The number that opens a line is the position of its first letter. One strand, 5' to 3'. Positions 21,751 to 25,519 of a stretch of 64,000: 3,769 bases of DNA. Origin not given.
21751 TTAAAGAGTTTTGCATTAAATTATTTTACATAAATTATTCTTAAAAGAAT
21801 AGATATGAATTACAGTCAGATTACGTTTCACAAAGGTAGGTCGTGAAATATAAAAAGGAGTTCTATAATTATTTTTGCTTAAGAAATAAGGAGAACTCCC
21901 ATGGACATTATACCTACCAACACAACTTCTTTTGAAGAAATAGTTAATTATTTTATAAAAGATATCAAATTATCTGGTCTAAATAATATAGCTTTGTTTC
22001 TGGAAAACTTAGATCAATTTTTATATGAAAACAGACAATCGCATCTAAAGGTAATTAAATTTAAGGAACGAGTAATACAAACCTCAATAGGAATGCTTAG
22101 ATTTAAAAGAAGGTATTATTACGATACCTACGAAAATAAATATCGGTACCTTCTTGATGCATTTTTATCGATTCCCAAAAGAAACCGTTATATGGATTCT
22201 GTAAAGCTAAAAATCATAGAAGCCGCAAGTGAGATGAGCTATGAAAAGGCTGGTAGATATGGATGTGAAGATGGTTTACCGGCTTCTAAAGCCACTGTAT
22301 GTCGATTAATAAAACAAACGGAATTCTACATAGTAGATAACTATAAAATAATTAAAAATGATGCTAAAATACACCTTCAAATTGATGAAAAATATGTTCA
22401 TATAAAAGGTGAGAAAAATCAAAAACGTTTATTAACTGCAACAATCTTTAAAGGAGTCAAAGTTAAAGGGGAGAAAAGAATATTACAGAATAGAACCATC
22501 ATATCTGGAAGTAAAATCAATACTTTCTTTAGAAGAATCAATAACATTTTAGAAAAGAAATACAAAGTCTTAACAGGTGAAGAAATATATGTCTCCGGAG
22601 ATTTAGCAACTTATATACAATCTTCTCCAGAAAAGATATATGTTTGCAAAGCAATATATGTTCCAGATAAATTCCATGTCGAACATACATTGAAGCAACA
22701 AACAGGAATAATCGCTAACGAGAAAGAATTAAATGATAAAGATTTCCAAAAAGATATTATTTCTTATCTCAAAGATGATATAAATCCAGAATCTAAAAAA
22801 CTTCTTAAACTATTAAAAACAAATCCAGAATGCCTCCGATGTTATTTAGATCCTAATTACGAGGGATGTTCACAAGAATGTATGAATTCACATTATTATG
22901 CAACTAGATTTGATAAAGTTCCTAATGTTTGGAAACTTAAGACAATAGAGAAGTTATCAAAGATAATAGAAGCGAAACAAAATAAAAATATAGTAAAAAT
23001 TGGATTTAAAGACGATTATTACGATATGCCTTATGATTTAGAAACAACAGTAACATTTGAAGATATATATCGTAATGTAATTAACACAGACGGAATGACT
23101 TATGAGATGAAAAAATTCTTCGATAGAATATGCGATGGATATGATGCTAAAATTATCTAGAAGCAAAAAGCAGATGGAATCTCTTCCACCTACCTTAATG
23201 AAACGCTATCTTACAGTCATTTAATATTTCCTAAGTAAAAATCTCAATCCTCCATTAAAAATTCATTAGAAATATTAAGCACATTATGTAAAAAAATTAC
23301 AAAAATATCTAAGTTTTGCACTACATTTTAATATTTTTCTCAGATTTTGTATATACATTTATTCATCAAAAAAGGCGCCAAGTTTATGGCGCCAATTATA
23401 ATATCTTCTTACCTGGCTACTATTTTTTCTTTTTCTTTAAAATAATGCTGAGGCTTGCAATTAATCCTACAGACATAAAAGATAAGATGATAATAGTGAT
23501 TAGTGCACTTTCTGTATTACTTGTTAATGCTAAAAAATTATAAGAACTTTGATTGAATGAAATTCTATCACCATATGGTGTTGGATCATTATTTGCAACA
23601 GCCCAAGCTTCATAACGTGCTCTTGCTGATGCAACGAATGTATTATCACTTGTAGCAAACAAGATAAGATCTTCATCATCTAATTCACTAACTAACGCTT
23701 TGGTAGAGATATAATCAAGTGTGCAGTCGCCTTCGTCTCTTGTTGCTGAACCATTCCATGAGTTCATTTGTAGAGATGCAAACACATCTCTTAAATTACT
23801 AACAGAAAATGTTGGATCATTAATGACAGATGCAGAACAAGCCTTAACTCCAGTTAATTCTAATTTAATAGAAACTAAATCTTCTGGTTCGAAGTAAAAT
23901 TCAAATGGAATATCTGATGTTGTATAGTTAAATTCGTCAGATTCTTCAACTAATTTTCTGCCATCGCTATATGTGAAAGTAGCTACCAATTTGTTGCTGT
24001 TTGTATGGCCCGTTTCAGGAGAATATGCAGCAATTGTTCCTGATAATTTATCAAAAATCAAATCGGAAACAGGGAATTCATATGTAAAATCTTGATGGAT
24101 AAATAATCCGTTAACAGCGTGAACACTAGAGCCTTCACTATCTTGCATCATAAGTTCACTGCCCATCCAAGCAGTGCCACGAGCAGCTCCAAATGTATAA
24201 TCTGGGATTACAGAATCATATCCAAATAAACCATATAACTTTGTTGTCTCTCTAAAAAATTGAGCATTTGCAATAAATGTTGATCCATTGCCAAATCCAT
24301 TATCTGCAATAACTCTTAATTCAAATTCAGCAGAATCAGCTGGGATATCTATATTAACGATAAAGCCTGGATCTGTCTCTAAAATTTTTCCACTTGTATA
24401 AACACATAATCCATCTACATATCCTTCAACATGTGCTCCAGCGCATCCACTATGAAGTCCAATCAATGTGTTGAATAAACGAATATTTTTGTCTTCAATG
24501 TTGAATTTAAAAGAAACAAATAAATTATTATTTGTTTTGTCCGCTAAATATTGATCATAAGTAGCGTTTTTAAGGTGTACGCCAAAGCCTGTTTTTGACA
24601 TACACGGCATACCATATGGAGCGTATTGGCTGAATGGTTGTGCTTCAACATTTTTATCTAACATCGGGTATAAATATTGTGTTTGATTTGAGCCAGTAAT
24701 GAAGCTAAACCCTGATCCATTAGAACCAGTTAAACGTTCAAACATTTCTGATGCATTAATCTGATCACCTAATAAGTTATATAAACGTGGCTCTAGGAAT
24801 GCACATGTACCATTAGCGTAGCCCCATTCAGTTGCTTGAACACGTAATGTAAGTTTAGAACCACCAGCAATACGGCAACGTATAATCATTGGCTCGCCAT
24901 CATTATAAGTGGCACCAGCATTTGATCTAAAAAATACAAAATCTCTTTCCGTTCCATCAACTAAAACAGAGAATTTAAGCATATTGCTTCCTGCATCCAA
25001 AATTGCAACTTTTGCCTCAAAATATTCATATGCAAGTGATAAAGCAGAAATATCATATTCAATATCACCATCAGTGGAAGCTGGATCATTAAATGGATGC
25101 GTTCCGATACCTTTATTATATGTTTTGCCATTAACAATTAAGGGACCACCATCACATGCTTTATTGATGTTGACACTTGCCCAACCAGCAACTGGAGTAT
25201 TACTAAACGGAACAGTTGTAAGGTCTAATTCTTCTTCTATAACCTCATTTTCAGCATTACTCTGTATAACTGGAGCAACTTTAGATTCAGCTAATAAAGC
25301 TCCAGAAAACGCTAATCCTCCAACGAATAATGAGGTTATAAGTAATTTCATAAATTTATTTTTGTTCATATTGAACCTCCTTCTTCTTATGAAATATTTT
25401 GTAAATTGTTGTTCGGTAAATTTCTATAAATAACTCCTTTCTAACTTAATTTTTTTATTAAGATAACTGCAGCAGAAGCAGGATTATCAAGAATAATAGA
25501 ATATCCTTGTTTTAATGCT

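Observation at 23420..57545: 34-kb, 20-gene surface-glycan capture/degradation locus with an enzyme set that matches no textbook substrate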

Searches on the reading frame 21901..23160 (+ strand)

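Call 8: search_protein_families(library=pfam, proteins=[window:21901-23160:+], max_evalue=0.001)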
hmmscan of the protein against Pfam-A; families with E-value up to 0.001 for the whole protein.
window:21901-23160:+ (419 aa): 1 family
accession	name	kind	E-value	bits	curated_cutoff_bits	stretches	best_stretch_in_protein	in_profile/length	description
PF06782.17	UPF0236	-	1.1e-38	133.6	24.3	1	6-361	3-387/400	Uncharacterised protein family (UPF0236)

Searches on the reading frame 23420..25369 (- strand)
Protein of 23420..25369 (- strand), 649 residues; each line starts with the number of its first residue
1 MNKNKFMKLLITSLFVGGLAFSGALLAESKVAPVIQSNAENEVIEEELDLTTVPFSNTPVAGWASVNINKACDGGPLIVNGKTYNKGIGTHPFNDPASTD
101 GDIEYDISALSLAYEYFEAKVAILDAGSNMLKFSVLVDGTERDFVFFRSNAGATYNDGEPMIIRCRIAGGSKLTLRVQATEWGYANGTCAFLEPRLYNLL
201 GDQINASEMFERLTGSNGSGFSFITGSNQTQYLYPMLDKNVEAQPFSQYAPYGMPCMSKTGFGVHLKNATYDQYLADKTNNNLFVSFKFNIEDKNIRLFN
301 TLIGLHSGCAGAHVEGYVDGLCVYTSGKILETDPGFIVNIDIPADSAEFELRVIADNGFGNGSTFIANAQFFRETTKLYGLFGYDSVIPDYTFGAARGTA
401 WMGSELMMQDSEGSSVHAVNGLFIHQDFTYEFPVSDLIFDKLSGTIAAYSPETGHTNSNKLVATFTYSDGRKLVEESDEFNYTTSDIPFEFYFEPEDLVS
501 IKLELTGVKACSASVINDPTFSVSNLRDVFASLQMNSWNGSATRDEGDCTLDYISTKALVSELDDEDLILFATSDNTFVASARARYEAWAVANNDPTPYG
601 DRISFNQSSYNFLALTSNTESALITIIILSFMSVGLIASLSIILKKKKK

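Call 5: search_protein_families(library=pfam, proteins=[window:23420-25369:-], max_evalue=0.01)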
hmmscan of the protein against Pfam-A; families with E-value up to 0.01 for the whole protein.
window:23420-25369:- (649 aa): 1 family
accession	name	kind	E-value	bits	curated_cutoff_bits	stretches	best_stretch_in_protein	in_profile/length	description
PF08305.17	NPCBM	-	2e-16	60.7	23.9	1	58-196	12-136/137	NPCBM/NEW2 domain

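Call 9: search_protein_families(library=ncbifam, proteins=[window:23420-25369:-], max_evalue=0.01)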
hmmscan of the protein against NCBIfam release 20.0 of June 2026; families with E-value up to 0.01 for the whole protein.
window:23420-25369:- (649 aa): 0 families

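Call 69: search_protein_families(library=pfam, proteins=[window:23420-25369:-], max_evalue=5)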
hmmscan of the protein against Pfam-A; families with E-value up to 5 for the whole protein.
window:23420-25369:- (649 aa): 1 family
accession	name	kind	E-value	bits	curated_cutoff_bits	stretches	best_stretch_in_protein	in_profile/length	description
PF08305.17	NPCBM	-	2e-16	60.7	23.9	2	58-196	12-136/137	NPCBM/NEW2 domain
